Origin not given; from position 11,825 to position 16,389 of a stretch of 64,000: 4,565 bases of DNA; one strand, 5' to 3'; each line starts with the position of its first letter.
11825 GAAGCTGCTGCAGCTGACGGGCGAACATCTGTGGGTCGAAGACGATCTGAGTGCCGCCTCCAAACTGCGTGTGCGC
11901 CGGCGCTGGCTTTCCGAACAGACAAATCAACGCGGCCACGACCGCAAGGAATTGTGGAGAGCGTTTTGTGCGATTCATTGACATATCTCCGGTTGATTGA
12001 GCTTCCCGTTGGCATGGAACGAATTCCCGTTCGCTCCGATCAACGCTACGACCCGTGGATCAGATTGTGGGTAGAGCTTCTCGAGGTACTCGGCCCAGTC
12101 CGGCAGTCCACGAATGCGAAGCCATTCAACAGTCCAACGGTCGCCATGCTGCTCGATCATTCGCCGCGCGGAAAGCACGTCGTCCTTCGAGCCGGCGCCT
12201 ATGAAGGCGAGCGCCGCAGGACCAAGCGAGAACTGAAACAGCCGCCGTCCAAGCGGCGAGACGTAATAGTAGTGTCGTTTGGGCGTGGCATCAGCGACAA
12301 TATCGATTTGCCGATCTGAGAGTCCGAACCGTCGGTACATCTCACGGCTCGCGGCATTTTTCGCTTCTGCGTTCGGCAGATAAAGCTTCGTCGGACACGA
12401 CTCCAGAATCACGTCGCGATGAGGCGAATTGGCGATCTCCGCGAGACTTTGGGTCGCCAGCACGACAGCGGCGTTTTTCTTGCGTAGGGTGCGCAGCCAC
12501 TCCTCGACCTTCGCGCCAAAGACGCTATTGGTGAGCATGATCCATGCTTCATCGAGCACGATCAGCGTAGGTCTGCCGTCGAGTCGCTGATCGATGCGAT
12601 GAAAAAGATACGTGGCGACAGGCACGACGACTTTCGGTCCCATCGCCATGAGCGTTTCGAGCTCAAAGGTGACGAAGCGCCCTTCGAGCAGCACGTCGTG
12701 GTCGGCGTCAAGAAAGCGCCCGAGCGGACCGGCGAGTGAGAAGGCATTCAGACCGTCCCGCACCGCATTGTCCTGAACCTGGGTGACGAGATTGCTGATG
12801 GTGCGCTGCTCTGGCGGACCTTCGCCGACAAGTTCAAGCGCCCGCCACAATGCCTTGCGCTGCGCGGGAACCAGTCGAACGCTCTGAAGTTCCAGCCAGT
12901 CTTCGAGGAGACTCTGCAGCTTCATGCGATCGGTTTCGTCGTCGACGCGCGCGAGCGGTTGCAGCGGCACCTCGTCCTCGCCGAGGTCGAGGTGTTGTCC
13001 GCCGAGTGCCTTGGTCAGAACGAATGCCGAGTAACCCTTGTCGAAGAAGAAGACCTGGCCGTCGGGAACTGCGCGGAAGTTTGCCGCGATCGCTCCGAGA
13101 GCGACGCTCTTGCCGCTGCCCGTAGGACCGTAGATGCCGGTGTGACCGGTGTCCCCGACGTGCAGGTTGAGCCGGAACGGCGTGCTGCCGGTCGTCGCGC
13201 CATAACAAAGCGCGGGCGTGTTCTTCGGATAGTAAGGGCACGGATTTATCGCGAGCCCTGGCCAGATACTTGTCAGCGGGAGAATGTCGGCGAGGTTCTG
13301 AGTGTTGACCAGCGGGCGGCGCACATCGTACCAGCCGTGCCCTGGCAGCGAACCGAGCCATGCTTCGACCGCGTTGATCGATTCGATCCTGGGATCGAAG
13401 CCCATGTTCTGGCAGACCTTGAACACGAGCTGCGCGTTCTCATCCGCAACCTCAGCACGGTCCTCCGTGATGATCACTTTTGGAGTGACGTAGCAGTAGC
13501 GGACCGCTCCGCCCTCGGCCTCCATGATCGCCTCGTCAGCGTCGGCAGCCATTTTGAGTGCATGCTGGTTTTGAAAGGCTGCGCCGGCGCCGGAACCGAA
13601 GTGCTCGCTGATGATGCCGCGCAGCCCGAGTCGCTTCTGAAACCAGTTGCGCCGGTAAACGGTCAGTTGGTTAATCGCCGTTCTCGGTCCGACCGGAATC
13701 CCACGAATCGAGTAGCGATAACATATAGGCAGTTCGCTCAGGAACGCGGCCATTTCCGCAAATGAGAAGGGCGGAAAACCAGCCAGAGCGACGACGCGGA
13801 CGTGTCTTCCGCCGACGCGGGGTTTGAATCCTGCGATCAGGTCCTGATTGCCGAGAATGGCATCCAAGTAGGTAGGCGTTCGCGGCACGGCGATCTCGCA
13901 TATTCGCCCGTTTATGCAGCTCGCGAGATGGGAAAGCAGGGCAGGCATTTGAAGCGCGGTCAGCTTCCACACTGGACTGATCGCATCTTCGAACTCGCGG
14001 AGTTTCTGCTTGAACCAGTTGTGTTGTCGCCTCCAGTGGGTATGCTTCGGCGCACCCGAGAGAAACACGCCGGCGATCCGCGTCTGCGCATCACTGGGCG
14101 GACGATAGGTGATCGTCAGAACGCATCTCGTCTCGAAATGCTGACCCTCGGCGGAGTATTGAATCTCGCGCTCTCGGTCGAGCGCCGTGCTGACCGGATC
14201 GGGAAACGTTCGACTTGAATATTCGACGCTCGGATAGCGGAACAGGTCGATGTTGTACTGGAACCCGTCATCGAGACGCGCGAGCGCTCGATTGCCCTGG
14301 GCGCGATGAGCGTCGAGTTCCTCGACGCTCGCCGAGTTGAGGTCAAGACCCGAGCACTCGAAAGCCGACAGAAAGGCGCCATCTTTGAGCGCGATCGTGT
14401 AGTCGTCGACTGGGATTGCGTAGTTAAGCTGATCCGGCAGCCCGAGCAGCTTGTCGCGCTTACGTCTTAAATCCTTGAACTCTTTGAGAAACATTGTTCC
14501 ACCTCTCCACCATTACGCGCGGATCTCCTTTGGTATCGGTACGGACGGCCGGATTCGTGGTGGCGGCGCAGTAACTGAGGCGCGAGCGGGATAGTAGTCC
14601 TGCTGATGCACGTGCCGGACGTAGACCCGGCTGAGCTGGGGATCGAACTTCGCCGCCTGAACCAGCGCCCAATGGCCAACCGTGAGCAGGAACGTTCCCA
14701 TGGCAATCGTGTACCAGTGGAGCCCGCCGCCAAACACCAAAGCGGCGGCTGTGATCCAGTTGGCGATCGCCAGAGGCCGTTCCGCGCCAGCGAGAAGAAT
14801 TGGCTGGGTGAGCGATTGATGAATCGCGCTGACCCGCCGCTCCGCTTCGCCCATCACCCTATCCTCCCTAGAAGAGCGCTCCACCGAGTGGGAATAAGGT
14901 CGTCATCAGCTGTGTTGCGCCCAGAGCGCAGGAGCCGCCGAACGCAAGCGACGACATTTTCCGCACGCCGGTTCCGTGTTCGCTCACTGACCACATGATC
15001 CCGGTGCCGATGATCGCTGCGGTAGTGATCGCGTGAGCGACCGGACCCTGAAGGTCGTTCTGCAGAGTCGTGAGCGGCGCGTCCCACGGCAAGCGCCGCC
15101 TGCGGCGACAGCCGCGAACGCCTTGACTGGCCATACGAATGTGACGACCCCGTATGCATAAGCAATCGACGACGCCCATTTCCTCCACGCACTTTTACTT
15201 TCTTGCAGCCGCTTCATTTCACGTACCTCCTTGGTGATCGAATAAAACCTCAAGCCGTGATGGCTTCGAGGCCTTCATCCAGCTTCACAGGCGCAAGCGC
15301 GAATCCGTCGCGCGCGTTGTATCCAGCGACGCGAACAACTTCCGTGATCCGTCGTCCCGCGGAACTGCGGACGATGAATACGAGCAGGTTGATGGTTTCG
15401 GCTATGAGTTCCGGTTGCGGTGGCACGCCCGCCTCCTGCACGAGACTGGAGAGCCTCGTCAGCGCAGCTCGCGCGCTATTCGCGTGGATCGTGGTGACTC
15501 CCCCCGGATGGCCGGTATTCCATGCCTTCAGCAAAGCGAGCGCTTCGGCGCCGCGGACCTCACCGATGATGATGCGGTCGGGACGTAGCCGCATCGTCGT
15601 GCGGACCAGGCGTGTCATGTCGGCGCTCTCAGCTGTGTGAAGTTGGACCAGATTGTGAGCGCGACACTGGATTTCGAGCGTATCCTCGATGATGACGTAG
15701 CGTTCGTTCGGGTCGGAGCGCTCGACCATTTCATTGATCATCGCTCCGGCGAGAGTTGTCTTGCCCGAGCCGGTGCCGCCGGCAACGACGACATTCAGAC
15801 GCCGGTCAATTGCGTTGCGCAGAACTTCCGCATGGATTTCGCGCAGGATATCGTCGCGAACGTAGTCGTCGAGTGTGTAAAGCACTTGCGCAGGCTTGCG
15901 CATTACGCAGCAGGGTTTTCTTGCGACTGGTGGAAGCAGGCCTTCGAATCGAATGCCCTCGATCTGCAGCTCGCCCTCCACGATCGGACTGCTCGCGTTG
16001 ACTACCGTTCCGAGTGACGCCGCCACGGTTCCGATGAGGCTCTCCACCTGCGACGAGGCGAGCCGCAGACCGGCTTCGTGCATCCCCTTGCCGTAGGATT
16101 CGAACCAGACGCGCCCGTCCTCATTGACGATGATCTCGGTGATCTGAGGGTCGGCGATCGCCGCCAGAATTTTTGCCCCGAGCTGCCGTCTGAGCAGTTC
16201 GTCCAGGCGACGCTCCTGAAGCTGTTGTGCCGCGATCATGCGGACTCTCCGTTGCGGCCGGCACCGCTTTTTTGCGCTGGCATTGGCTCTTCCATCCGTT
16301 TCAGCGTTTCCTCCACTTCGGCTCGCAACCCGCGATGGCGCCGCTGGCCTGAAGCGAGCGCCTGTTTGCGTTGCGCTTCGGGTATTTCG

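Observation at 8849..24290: Degraded integrated conjugative element: IncQ-type RepB' primase plus a complete P-type Trb/Tra T4SS gene set in non-canonical order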

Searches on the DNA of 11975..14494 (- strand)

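Call 62: search_dna_similar(query=L045:15655-15810:+, collection=plasmids, mode=distant, max_evalue=0.01, max_rows=15)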
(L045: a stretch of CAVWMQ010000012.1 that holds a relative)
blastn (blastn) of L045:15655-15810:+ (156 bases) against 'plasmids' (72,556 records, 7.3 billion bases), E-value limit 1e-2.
No match.
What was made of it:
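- Tried and rejected: No match (call 62).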

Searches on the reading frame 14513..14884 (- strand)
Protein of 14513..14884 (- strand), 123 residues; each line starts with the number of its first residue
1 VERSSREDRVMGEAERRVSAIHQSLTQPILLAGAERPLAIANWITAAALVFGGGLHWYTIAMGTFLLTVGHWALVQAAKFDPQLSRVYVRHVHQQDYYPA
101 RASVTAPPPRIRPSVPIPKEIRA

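Call 6: search_protein_families(library=pfam, proteins=[window:14513-14884:-], max_evalue=0.01)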
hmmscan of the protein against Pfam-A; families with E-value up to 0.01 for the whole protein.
window:14513-14884:- (123 aa): 1 family
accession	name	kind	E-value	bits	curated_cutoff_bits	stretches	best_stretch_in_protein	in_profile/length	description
PF05101.18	VirB3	-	2.2e-08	34.7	23.9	1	19-89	3-68/84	Type IV secretory pathway, VirB3-like protein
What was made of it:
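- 14513..14884 (-): trbD (VirB3-like). PF05101 (call 6).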

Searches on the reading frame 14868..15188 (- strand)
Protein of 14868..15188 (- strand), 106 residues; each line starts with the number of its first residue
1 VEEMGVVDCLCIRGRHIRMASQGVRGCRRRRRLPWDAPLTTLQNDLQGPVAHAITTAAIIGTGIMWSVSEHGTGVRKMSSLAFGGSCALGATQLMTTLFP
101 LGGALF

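Call 6: search_protein_families(library=pfam, proteins=[window:14868-15188:-], max_evalue=0.01)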
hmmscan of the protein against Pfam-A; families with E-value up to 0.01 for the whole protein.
window:14868-15188:- (106 aa): 1 family
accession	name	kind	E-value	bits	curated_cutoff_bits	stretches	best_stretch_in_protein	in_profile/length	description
PF04956.18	TrbC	-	3e-12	47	27.9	1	33-98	35-98/98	TrbC/VIRB2 pilin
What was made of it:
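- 14868..15253 (-): trbC (VirB2 pilin), with a -1 deletion at 15092 in the leader region. PF04956 (call 6).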

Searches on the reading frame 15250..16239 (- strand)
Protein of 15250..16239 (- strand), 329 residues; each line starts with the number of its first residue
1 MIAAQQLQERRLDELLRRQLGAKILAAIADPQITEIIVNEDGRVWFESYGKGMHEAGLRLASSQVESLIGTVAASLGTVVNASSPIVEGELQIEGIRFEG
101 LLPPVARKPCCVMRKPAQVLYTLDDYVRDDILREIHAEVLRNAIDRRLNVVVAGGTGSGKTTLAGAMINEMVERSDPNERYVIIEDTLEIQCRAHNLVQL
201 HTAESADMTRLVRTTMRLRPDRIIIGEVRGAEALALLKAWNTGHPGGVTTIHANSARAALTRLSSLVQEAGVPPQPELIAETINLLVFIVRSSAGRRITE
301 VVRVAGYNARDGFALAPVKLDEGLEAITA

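Call 5: search_protein_families(library=pfam, proteins=[window:15250-16239:-], max_evalue=0.01)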
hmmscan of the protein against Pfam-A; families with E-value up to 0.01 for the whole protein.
window:15250-16239:- (329 aa): 10 families
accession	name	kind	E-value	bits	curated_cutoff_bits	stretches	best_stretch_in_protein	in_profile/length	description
PF00437.27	T2SSE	-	3.1e-39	135.1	24.9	1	25-291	8-279/370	Type II/IV secretion system protein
PF13191.12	AAA_16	-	4.8e-05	24.3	32.6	1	126-206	3-64/167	AAA ATPase domain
PF00270.35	DEAD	-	0.00012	22.3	26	1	134-189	2-56/167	DEAD/DEAH box helicase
PF01580.24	FtsK_SpoIIIE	-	0.00017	21.5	24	1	148-182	40-74/221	FtsK/SpoIIIE family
PF01695.23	IstB_IS21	-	0.00077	19.5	24.1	1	143-195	88-139/238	IstB-like ATP binding protein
PF06414.18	Zeta_toxin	-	0.0016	18.4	22.3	1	148-185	17-50/199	Zeta toxin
PF04851.21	ResIII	-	0.0018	18.7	22.5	1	135-202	7-77/164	Type III restriction enzyme, res subunit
PF05729.18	NACHT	-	0.0019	18.5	26.7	1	150-197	3-57/167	NACHT domain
PF01935.23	DUF87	-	0.0031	18.1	23.2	1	152-183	28-57/220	Helicase HerA, central domain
PF20720.3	nSTAND3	-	0.0067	16.6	27.2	0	143-186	13-53/155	Novel STAND NTPase 3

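Call 25: search_protein_families(library=ncbifam, proteins=[window:15250-16239:-], max_evalue=0.001)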
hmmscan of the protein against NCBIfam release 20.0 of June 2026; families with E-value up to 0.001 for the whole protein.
window:15250-16239:- (329 aa): 19 families
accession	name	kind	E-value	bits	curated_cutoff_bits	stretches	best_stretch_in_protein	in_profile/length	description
TIGR02782.1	TrbB_P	equivalog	1.1e-118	396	304.55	1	14-308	4-297/303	P-type conjugative transfer ATPase TrbB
NF010407.0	PRK13833.1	subfamily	1.5e-107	359.7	499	1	7-309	5-305/323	conjugal transfer protein TrbB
NF010469.0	PRK13894.1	subfamily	1.1e-102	343.7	508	1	9-308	12-311/320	conjugal transfer ATPase TrbB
TIGR03819.1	heli_sec_ATPase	hypoth_equivalog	3.3e-59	200.8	373.15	1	12-301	42-338/340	TadA family conjugal transfer-associated ATPase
TIGR02788.1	VirB11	equivalog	9.4e-54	182.5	249.95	2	137-301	134-306/308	P-type DNA transfer ATPase VirB11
NF010475.0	PRK13900.1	equivalog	8.4e-41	140.1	389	2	138-300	151-321/333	type IV secretion system ATPase VirB11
NF010425.0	PRK13851.1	equivalog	4.8e-25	88.2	461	1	138-269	153-286/344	type IV secretion system protein VirB11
NF058587.1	archaellum_moto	equivalog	2.1e-23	82.9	550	1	15-310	140-439/527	archaellum flagellar ATPase motor FlaI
NF041000.1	ATPase_ComGA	equivalog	7.4e-19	67.8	300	1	133-268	113-247/267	competence type IV pilus ATPase ComGA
NF053672.1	bindosome_BasE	exception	2.3e-18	66.2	1000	1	104-268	226-393/512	bindosome assembly system ATPase subunit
NF007755.0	PRK10436.1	equivalog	1.5e-15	56.8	617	1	150-266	222-335/465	type II secretion system protein GspE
TIGR01420.1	pilT_fam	subfamily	2.7e-15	56.4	319.1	1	139-266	113-242/343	PilT/PilU family type 4a pilus ATPase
TIGR02538.1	type_IV_pilB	equivalog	2.6e-14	52.8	675.65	1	140-287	308-447/564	type IV-A pilus assembly ATPase PilB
TIGR02533.1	type_II_gspE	equivalog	2.9e-14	52.6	630.25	1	141-284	236-371/486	type II secretion system ATPase GspE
NF053534.1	T4PilAsmATPsTfpB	equivalog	2.9e-13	49.1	850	1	150-266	339-452/584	type IV pilus assembly ATPase TfpB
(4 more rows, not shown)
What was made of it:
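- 15250..16239 (-): trbB (VirB11-type ATPase). TIGR02782 scores 396 bits, above its cut-off (call 25).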
